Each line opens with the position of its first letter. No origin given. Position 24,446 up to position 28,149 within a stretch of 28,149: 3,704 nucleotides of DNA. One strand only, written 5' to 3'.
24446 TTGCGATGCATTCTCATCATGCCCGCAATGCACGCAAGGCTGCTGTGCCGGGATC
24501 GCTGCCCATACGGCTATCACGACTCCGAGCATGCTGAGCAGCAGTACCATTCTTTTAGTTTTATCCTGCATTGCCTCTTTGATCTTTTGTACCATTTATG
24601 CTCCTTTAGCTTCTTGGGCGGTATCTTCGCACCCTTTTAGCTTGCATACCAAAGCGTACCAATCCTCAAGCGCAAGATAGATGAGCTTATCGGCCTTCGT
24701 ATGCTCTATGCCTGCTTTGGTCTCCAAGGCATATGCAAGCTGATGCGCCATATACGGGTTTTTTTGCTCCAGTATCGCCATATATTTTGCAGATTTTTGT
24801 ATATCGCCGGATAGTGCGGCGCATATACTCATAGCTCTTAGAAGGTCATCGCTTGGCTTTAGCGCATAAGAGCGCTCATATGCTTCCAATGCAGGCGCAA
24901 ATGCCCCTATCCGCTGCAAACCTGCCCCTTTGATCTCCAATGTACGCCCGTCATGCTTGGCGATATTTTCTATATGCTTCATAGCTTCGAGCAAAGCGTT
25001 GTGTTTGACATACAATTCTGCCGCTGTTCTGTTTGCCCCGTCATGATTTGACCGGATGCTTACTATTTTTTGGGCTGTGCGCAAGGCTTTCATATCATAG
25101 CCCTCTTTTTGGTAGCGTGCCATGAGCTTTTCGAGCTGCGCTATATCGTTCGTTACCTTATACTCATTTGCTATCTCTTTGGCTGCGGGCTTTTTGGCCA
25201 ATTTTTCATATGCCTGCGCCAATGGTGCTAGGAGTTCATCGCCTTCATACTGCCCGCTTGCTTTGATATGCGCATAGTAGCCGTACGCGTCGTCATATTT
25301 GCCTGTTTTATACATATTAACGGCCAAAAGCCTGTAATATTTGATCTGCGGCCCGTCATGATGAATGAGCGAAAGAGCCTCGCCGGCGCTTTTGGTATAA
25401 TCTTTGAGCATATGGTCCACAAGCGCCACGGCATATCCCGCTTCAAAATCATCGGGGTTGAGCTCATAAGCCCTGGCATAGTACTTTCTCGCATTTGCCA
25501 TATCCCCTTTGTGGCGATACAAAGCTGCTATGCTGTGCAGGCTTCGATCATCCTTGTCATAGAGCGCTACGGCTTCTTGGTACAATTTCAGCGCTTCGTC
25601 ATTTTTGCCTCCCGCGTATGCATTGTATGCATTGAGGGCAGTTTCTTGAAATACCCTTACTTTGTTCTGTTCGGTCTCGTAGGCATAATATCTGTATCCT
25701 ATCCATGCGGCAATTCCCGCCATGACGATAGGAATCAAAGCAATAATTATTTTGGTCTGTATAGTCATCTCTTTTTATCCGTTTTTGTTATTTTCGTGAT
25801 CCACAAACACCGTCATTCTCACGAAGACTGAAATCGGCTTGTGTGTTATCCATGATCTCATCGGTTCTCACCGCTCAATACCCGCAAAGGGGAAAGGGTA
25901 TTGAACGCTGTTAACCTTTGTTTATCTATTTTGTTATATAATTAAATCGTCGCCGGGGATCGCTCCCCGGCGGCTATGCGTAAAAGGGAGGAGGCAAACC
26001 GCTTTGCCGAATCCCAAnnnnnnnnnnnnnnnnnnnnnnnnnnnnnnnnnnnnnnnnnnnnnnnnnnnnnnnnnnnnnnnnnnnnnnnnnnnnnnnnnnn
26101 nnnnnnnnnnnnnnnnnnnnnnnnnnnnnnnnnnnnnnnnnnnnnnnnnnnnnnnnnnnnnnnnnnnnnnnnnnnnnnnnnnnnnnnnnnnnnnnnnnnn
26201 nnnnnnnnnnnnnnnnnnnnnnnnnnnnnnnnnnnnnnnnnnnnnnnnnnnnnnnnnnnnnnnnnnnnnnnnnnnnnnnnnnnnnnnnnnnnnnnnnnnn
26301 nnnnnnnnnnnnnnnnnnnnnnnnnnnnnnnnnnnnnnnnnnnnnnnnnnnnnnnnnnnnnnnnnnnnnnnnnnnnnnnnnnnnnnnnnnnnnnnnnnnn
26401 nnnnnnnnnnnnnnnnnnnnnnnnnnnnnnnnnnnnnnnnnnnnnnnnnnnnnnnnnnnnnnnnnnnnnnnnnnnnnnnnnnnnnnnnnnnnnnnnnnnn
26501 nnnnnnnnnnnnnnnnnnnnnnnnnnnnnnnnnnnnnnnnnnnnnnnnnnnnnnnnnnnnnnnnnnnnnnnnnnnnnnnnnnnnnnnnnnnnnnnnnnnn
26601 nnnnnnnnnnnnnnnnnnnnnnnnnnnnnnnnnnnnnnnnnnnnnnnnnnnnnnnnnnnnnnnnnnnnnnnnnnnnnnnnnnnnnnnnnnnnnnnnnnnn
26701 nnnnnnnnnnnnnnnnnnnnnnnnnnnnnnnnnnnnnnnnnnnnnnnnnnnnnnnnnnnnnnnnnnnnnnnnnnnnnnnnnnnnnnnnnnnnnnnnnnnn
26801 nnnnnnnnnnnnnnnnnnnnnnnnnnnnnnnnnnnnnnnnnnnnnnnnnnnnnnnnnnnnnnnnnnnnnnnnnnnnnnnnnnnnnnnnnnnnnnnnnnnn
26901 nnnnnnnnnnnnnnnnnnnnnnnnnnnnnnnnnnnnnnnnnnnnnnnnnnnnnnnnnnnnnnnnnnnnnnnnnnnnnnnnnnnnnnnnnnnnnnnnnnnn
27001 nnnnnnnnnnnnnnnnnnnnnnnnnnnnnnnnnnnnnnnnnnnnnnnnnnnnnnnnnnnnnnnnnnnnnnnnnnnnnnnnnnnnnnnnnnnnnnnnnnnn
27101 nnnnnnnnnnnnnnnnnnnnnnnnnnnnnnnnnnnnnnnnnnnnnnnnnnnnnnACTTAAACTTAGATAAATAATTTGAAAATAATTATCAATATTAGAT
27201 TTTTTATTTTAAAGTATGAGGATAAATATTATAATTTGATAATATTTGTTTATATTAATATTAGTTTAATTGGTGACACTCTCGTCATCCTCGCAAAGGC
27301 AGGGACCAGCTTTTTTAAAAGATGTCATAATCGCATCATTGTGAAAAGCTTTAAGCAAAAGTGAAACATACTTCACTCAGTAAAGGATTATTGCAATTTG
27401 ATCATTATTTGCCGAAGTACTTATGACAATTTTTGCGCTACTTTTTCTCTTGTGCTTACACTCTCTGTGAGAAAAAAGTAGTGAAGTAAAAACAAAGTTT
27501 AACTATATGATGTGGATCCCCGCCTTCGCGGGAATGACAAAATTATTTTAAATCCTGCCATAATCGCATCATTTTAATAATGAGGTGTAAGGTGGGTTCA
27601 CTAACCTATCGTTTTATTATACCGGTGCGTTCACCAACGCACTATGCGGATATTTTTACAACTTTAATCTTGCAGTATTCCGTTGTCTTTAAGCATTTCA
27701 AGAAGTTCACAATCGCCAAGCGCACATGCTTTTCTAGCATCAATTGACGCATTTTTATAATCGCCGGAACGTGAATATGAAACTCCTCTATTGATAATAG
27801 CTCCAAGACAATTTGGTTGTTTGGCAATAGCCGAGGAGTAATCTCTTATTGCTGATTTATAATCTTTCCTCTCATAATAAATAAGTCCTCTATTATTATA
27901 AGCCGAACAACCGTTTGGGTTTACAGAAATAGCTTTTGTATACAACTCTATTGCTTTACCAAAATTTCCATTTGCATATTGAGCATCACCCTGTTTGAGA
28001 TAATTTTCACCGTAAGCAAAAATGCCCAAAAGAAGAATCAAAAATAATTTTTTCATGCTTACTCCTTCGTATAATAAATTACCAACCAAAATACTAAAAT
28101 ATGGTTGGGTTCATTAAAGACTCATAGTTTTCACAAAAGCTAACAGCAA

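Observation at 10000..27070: Candidate undescribed type IV filament subtype: T4aP motors with T2SS-like giant subunits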

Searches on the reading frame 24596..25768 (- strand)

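Call 3: search_protein_families(library=pfam, proteins=[window:24596-25768:-], max_evalue=0.01)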
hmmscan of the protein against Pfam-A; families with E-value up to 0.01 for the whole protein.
window:24596-25768:- (390 aa): 11 families
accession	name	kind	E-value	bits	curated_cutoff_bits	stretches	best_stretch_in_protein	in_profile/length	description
PF23914.1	TPR_CcmH_CycH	-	6e-10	39.6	42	1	86-170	62-149/158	Cytochrome c-type biogenesis protein H TPR domain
PF07719.23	TPR_2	-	1.2e-08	34.9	27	1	77-107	4-34/34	Tetratricopeptide repeat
PF13424.12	TPR_12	-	1.3e-07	32.1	30.1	2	49-103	12-74/77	Tetratricopeptide repeat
PF13432.12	TPR_16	-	1e-06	29.5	32.7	1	47-107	4-64/65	Tetratricopeptide repeat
PF13176.12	TPR_7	-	1.3e-06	28.4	27.9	1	76-107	1-32/36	Tetratricopeptide repeat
PF13428.12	TPR_14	-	2.6e-06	28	23.5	1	77-112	4-39/44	Tetratricopeptide repeat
PF00515.34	TPR_1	-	2.1e-05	24.6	27.8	1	77-107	4-34/34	Tetratricopeptide repeat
PF13181.12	TPR_8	-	3.2e-05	24.2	25.7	1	75-107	2-34/34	Tetratricopeptide repeat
PF13414.12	TPR_11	-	9.8e-05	22.4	26.8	0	51-84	5-38/42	TPR repeat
PF13371.12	TPR_9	-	0.00087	19.7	35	0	217-273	3-59/73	Tetratricopeptide repeat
PF14559.12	TPR_19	-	0.003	18.3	25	0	52-113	3-64/68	Tetratricopeptide repeat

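Call 5: search_protein_families(library=ncbifam, proteins=[window:24596-25768:-], max_evalue=0.01)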
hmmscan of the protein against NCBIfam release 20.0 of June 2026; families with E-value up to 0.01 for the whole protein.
window:24596-25768:- (390 aa): 9 families
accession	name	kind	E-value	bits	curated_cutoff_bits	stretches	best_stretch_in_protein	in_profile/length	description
TIGR02917.1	PEP_TPR_lipo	equivalog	2.7e-09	35.5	312.2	1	50-212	509-671/899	XrtA/PEP-CTERM system TPR-repeat protein PrsT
NF040959.1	MamA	equivalog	1.3e-06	28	200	1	51-161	48-158/204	magnetosome protein MamA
NF002725.1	PRK02603.1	equivalog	2.5e-05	24.4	143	1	48-130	43-128/173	photosystem I assembly protein Ycf3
TIGR02552.1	LcrH_SycD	equivalog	2.5e-05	24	104.8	1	46-134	24-111/136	SycD/LcrH family type III secretion system chaperone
NF053607.1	CHU_0125_OmpA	equivalog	0.00022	19.9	620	1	47-138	26-116/639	CHU_0125 family OmpA-like outer membrane integrity protein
TIGR02521.1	type_IV_pilW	equivalog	0.00049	19.7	154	1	52-145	111-205/234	type IV pilus biogenesis/stability protein PilW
NF008757.0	PRK11788.1-5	equivalog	0.0014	17.8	363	1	54-266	121-340/388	lipopolysaccharide assembly protein LapB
NF052243.1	T4PFormProtSgmX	equivalog_domain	0.0018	16.6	1800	1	51-122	14-85/1065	type IV pili formation protein SgmX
TIGR00990.1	3a0801s09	subfamily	0.0064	15.2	757.25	0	54-271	345-570/615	mitochondrial import receptor subunit TOM70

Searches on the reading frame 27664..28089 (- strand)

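Call 6: search_protein_families(library=ncbifam, proteins=[window:27664-28089:-], max_evalue=0.01)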
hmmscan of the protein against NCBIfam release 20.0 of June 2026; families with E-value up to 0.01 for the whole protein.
window:27664-28089:- (141 aa): 20 families
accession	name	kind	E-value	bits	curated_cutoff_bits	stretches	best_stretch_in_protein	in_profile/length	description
NF047371.1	FlcA_CTERM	equivalog_domain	4.3e-10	38.7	300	1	26-114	437-526/646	periplasmic flagellar collar protein FlcA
NF040959.1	MamA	equivalog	9.8e-10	38.2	200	1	31-124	75-168/204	magnetosome protein MamA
NF033762.1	social_mot_Tgl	equivalog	1.6e-09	37.5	225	1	30-122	136-230/252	social motility TPR repeat lipoprotein Tgl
TIGR02521.1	type_IV_pilW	equivalog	5.1e-08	32.8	154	1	41-121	79-161/234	type IV pilus biogenesis/stability protein PilW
NF002725.1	PRK02603.1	equivalog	7e-08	32.7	143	1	30-117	38-128/173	photosystem I assembly protein Ycf3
TIGR00990.1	3a0801s09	subfamily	9.2e-08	31.2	757.25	1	31-126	131-225/615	mitochondrial import receptor subunit TOM70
TIGR02917.1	PEP_TPR_lipo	equivalog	5.6e-07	27.8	312.2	1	33-101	607-675/899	XrtA/PEP-CTERM system TPR-repeat protein PrsT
NF047507.1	TPR_BatC_Lepto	exception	2.2e-06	27.3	175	1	33-97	64-132/214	TPR repeat-containing protein BatC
NF008391.2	PRK11189.1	equivalog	2.6e-06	27.1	250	1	50-118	88-156/297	lipoprotein NlpI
NF053607.1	CHU_0125_OmpA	equivalog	1.3e-05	24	620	0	16-59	8-51/639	CHU_0125 family OmpA-like outer membrane integrity protein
NF033920.0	C39_PA2778_fam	equivalog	2.8e-05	23.7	150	1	34-124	163-253/255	PA2778 family cysteine peptidase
NF008757.0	PRK11788.1-5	equivalog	2.8e-05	23.4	363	1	31-102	184-255/388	lipopolysaccharide assembly protein LapB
TIGR02795.1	tol_pal_ybgF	equivalog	0.00022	21.8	90.1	1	28-114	3-95/119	tol-pal system protein YbgF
NF042912.1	Amuc_1098_fam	equivalog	0.0029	15.7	750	0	28-69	42-83/805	Amuc_1098 family type IV pilus outer membrane protein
NF033758.1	gliding_GltE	equivalog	0.0036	16.3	225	0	30-90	293-354/411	adventurous gliding motility TPR repeat lipoprotein GltE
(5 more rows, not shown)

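Call 99: search_protein_families(library=pfam, proteins=[window:27664-28089:-], max_evalue=1)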
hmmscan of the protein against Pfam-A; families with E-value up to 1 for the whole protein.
window:27664-28089:- (141 aa): 24 families
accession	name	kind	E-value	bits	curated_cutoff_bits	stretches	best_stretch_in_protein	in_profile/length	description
PF07719.23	TPR_2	-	9.7e-20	69.5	27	3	63-94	3-34/34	Tetratricopeptide repeat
PF00515.34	TPR_1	-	2.3e-19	68.8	27.8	3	63-94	3-34/34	Tetratricopeptide repeat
PF13414.12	TPR_11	-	1.3e-13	50.8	26.8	2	34-73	1-40/42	TPR repeat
PF13181.12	TPR_8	-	9.1e-13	47.7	25.7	3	29-59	3-33/34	Tetratricopeptide repeat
PF13432.12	TPR_16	-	4.6e-12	46.6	32.7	2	31-92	1-62/65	Tetratricopeptide repeat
PF13424.12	TPR_12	-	1e-08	35.7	30.1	2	62-123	4-73/77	Tetratricopeptide repeat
PF13174.12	TPR_6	-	1.9e-08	34.9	26.3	2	29-59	2-32/33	Tetratricopeptide repeat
PF13431.12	TPR_17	-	3.9e-08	33.4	24.4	1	49-81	1-33/34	Tetratricopeptide repeat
PF13371.12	TPR_9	-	1.3e-07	32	35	1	40-92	8-60/73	Tetratricopeptide repeat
PF13428.12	TPR_14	-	4.8e-07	30.3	23.5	2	30-59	4-33/44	Tetratricopeptide repeat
PF13374.12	TPR_10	-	1.7e-06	28.3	27.5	1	62-87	3-28/42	Tetratricopeptide repeat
PF25575.1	TPR_BSK1_C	-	2.3e-06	27.9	42.2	2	30-58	45-73/118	Serine/threonine-protein kinase BSK1-like, TPR repeats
PF14559.12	TPR_19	-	1.8e-05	25.4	25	1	72-114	2-44/68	Tetratricopeptide repeat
PF13176.12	TPR_7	-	6.7e-05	23.1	27.9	1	34-59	6-33/36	Tetratricopeptide repeat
PF25063.1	ARM_TT21_C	-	0.00011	22.6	35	1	30-88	98-156/209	Tetratricopeptide repeat protein 21 C-terminal ARM domain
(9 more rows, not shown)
